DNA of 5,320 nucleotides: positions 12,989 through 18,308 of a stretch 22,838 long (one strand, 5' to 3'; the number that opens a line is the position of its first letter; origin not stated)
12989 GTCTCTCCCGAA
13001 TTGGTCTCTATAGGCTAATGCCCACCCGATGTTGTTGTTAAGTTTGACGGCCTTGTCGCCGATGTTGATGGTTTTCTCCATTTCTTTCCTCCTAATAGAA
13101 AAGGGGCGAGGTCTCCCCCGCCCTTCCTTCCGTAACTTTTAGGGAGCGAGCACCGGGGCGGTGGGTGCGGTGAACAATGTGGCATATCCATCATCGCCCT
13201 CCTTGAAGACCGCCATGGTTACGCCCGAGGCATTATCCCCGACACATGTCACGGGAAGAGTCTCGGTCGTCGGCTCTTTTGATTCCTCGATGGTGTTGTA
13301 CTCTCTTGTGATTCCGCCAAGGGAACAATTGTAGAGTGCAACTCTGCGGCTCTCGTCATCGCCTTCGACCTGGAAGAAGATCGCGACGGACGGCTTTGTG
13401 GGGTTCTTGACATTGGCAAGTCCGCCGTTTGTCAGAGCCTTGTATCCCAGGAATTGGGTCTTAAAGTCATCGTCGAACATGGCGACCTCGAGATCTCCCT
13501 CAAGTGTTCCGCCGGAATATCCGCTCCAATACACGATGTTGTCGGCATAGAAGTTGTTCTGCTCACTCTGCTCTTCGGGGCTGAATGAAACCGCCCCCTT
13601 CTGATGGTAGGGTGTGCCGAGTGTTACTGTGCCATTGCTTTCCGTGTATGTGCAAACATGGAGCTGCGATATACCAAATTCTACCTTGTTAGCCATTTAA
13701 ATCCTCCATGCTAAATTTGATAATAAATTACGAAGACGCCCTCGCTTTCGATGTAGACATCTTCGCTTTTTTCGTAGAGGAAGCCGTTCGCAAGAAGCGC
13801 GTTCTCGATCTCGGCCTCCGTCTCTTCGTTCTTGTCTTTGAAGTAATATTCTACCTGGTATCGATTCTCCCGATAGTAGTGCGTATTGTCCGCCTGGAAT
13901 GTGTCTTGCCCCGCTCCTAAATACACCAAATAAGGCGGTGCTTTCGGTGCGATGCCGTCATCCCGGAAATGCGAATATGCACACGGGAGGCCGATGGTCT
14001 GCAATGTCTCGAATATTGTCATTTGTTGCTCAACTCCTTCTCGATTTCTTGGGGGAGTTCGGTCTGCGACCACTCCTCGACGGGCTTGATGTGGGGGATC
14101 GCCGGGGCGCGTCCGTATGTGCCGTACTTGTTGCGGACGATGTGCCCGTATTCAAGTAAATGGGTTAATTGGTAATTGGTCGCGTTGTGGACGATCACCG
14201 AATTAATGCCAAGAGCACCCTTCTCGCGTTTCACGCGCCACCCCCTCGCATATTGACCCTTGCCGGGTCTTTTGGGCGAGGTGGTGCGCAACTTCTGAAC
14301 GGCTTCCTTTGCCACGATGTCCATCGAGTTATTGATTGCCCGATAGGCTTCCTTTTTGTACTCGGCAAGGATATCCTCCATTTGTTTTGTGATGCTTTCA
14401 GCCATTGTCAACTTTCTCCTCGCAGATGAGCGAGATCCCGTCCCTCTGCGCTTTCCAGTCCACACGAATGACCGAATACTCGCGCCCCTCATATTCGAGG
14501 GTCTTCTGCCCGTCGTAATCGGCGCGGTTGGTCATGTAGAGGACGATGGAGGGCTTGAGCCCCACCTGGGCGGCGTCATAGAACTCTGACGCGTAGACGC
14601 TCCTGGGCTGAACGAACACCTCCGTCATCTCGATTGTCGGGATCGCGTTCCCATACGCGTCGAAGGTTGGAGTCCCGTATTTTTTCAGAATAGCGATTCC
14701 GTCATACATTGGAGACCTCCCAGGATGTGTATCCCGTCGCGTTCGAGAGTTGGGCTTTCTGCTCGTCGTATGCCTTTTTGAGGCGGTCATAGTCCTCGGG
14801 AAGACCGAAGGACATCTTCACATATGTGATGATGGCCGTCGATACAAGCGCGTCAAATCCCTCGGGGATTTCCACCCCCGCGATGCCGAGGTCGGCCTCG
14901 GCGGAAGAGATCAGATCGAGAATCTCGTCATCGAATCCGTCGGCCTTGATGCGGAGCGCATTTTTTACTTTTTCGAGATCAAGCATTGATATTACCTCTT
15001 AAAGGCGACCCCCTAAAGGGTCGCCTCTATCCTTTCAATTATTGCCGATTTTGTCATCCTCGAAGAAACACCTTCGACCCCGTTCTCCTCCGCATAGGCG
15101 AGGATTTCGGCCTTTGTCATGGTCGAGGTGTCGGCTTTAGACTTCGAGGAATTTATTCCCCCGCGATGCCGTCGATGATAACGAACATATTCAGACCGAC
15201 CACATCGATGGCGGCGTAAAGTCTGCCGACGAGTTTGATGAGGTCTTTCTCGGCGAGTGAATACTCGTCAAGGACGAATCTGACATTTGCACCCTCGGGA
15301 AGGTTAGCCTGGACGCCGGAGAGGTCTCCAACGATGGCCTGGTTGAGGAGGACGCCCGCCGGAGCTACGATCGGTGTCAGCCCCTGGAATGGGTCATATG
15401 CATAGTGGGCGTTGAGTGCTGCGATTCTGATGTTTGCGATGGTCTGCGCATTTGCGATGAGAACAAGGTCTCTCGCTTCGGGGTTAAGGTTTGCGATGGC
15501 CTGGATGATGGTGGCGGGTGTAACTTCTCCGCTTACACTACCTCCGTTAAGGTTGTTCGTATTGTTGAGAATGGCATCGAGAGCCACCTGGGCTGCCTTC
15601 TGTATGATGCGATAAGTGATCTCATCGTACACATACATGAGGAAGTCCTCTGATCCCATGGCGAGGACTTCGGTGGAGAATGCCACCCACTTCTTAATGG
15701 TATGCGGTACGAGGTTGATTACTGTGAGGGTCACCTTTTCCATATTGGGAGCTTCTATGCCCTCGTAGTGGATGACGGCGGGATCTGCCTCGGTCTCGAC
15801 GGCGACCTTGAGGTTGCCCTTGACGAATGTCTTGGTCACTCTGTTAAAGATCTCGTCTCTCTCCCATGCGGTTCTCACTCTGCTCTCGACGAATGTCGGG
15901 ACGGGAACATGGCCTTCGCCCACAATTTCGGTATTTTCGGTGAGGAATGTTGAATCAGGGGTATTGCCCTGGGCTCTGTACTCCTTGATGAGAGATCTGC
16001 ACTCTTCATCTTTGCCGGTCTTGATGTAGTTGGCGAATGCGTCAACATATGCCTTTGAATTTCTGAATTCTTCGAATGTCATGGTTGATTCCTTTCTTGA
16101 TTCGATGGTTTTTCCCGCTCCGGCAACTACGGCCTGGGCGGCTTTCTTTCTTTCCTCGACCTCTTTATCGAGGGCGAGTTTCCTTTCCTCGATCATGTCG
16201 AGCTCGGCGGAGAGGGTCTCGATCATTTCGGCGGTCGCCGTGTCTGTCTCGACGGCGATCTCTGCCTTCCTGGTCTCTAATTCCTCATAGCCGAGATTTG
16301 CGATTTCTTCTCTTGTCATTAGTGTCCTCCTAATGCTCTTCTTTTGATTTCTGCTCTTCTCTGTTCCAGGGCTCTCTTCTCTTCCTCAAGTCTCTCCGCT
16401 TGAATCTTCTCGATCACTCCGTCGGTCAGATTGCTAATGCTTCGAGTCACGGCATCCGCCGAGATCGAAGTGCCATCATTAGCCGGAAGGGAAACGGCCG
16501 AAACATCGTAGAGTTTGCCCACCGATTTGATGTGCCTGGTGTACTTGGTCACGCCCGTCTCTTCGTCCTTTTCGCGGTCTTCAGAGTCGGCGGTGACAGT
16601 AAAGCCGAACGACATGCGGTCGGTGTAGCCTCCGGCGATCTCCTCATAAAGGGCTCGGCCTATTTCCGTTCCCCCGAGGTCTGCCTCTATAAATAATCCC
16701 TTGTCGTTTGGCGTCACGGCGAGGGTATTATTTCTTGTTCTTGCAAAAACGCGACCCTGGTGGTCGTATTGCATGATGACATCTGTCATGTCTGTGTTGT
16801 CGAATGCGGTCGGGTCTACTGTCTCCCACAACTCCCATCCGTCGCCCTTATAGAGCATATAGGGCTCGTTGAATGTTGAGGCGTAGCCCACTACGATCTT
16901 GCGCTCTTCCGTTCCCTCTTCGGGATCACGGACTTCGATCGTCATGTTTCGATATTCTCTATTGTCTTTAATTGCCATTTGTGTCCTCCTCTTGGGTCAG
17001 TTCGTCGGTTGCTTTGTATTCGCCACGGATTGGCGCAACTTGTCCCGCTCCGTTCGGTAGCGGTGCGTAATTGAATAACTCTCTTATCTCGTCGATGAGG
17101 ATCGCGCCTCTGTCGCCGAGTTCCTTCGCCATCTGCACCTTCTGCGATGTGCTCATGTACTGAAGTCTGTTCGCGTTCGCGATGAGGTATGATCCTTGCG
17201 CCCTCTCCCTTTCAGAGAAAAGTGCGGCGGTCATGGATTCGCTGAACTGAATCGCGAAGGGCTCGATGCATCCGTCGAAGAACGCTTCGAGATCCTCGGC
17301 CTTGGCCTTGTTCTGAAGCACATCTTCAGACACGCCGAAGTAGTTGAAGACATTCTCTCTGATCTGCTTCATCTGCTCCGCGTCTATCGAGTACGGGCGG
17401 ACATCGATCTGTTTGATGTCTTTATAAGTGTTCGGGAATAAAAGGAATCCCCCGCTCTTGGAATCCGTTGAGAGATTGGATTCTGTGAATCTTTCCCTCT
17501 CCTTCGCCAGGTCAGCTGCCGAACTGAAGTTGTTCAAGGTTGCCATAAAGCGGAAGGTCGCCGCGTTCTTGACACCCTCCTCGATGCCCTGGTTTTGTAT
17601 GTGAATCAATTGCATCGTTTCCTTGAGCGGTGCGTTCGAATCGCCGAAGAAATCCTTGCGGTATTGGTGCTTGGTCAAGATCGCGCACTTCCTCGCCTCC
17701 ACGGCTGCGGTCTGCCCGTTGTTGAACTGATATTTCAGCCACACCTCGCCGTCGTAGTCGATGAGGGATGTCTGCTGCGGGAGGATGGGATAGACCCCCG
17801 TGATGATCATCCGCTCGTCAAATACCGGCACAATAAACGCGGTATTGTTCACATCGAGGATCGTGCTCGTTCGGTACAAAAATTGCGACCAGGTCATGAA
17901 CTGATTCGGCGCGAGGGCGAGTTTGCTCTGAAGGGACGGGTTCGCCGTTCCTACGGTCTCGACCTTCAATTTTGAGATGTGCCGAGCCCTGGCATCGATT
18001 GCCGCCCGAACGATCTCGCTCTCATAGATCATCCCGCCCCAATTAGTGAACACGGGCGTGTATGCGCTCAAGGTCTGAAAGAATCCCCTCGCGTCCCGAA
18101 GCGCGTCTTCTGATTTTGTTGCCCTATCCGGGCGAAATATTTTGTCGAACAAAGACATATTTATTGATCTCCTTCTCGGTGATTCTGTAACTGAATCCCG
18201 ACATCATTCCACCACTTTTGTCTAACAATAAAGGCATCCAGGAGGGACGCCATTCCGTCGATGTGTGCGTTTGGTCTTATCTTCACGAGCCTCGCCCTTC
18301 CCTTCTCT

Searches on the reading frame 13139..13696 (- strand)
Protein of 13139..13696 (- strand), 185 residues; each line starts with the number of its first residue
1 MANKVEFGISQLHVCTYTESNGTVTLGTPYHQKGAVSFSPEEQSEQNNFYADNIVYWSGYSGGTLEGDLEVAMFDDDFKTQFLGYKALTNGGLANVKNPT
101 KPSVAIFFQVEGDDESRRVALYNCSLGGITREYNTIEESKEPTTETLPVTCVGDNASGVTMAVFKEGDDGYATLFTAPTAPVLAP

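Call 15: search_protein_families(library=phrogs, proteins=[window:13139-13696:-], max_evalue=0.001)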
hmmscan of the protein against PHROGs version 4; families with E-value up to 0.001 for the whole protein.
window:13139-13696:- (185 aa): 2 families
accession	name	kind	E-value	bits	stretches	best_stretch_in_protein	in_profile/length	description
phrog_88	-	tail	5.8e-35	122.1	1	1-176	19-202/291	major tail protein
phrog_2634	-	tail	0.00072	20.4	1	5-91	10-97/213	major tail protein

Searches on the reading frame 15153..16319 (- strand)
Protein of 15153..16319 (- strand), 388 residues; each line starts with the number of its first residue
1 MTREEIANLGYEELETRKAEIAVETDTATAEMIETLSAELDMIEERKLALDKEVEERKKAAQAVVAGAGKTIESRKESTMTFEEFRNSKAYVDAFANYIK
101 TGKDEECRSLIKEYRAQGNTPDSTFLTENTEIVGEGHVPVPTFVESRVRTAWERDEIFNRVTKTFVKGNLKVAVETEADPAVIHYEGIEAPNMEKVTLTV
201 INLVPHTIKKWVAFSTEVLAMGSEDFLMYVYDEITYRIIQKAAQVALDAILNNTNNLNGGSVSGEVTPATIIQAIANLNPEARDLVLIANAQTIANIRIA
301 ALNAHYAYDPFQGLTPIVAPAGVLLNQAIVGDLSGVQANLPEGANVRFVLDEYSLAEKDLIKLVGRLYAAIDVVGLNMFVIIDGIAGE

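Call 3: search_protein_families(library=pfam, proteins=[window:15153-16319:-], max_evalue=0.1)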
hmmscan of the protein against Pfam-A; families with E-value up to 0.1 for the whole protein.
window:15153-16319:- (388 aa): 1 family
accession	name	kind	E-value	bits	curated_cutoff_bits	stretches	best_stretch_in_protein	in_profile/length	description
PF05065.19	Phage_capsid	-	2.3e-09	37.5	24.2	1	141-381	6-277/280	Phage capsid family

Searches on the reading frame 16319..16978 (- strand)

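Call 3: search_protein_families(library=pfam, proteins=[window:16319-16978:-], max_evalue=0.1)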
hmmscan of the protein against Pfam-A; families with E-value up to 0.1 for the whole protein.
window:16319-16978:- (219 aa): 1 family
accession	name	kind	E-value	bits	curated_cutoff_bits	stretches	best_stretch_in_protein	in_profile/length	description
PF04586.22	Peptidase_S78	-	3.1e-29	102.7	21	1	14-183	3-161/165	Caudovirus prohead serine protease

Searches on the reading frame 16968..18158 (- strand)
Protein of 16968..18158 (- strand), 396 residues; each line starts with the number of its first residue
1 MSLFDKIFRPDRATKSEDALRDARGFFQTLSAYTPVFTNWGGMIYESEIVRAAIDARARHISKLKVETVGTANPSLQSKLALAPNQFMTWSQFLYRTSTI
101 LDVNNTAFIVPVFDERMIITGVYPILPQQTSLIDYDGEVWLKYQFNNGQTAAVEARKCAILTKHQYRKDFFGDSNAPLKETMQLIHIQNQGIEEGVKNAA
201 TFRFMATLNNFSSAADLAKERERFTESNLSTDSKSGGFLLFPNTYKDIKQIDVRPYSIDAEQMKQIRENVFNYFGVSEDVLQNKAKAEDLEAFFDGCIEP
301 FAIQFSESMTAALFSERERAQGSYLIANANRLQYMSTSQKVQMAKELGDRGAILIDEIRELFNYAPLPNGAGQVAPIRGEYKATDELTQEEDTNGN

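Call 3: search_protein_families(library=pfam, proteins=[window:16968-18158:-], max_evalue=0.1)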
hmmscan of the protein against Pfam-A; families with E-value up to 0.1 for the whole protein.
window:16968-18158:- (396 aa): 1 family
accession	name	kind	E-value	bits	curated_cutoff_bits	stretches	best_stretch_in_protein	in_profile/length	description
PF04860.17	Phage_portal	-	1.3e-33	117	39.1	1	49-363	2-321/321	Phage portal protein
